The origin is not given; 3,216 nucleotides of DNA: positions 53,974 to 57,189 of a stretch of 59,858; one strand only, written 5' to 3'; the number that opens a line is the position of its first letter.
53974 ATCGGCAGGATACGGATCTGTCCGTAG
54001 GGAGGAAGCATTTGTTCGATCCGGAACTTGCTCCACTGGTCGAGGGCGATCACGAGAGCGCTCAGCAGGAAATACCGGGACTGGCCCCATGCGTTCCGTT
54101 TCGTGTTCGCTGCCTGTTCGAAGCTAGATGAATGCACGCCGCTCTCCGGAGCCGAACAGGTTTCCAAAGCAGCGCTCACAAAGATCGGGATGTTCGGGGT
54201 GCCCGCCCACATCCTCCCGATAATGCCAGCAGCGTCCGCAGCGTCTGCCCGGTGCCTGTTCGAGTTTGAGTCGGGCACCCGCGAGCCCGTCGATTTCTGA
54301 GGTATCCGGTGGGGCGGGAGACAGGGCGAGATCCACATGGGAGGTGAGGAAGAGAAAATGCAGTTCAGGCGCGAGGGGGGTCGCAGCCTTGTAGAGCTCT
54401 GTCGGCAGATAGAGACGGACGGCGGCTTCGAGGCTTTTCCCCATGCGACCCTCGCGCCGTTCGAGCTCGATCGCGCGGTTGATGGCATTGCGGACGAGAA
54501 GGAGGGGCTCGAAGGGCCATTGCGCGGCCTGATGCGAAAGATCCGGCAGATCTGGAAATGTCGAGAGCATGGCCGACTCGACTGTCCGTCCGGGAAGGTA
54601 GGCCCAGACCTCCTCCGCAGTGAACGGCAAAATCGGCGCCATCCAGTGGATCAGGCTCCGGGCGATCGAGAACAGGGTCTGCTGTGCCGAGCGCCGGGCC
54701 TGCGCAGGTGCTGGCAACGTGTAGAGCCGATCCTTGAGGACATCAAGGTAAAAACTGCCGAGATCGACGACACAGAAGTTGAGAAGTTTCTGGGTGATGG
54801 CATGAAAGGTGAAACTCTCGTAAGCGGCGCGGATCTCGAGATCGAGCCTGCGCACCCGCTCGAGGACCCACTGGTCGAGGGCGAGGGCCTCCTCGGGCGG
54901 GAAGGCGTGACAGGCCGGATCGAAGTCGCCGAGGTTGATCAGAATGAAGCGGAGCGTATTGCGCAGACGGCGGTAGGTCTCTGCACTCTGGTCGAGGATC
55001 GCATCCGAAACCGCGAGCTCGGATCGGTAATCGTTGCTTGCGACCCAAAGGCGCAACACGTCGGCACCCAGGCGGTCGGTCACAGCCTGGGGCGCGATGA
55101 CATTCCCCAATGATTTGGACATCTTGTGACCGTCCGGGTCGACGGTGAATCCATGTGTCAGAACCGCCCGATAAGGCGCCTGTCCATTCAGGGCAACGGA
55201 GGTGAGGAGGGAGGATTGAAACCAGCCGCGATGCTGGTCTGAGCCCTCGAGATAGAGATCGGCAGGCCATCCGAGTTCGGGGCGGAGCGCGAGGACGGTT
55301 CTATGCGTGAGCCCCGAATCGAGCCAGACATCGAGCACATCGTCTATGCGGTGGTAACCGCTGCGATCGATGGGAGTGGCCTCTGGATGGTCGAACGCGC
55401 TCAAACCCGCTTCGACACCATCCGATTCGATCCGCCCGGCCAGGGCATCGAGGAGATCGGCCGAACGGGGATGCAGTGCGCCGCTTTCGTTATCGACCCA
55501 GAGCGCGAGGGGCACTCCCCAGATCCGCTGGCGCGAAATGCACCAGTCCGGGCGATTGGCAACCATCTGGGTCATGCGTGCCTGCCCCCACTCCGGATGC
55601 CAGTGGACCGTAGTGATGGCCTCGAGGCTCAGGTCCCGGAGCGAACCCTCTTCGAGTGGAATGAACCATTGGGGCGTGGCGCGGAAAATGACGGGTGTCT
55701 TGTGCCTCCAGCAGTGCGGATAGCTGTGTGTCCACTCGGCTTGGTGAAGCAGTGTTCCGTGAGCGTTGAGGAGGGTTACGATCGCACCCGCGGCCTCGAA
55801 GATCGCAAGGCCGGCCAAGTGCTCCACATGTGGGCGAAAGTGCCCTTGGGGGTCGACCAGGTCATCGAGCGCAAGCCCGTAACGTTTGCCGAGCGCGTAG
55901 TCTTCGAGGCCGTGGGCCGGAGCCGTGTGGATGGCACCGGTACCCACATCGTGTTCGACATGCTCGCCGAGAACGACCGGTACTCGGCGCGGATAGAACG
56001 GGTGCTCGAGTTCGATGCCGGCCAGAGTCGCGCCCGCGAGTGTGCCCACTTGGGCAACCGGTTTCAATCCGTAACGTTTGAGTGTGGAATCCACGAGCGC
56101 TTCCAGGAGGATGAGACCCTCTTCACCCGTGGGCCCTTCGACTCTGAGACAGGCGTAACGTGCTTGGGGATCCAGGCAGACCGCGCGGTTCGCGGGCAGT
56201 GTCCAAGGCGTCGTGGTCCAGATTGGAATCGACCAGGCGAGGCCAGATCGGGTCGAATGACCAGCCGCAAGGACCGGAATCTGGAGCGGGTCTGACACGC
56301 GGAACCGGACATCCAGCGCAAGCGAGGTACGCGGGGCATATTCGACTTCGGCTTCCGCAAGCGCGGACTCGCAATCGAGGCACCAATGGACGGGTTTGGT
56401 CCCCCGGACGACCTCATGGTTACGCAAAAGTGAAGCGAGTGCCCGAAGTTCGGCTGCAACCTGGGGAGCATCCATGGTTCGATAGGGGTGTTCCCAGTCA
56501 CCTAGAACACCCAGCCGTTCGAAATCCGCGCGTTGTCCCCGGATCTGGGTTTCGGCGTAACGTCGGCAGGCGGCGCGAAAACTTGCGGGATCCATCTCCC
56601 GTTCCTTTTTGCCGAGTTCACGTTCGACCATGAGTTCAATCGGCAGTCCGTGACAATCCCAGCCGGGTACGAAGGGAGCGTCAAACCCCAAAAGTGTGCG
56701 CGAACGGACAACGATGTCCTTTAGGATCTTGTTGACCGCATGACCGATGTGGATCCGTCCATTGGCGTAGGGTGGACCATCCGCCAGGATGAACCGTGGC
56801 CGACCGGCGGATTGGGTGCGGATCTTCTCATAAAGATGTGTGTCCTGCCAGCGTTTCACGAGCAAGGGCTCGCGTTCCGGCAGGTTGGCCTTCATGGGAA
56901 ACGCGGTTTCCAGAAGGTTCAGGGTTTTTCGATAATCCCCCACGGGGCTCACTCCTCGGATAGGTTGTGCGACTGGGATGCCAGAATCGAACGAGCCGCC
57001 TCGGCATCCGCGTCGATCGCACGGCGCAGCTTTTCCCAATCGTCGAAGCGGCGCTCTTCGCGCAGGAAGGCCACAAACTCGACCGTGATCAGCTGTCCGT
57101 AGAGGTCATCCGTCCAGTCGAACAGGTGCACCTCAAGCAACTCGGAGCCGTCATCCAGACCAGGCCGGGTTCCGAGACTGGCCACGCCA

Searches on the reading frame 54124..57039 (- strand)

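Call 41: search_protein_families(library=pfam, proteins=[window:54124-57039:-], max_evalue=0.001)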
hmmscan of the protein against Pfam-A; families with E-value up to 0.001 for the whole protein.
window:54124-57039:- (971 aa): 7 families
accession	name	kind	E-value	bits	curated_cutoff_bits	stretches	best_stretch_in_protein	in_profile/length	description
PF00133.28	tRNA-synt_1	-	2.1e-129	432.4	22.7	1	61-677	3-413/414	tRNA synthetases class I (I, L, M and V)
PF08264.19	Anticodon_1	-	4.8e-25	88.6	25.1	1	722-874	1-146/148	Anticodon-binding domain of tRNA ligase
PF09334.17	tRNA-synt_1g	-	3.5e-19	69.3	20.1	2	90-233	8-136/391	tRNA synthetases class I (M)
PF01406.26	tRNA-synt_1e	-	3.4e-09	36.9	27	1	599-685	214-299/301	tRNA synthetases class I (C) catalytic domain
PF13603.12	tRNA-synt_1_2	-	1.9e-06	27.9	25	1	340-400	85-145/185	Leucyl-tRNA synthetase, editing domain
PF06827.20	zf-FPG_IleRS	-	1.1e-05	25.6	21.3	1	933-957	3-27/30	Zinc finger found in FPG and IleRS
PF01921.24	tRNA-synt_1f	-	0.00026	20.5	27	0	609-695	254-338/360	tRNA synthetases class I (K)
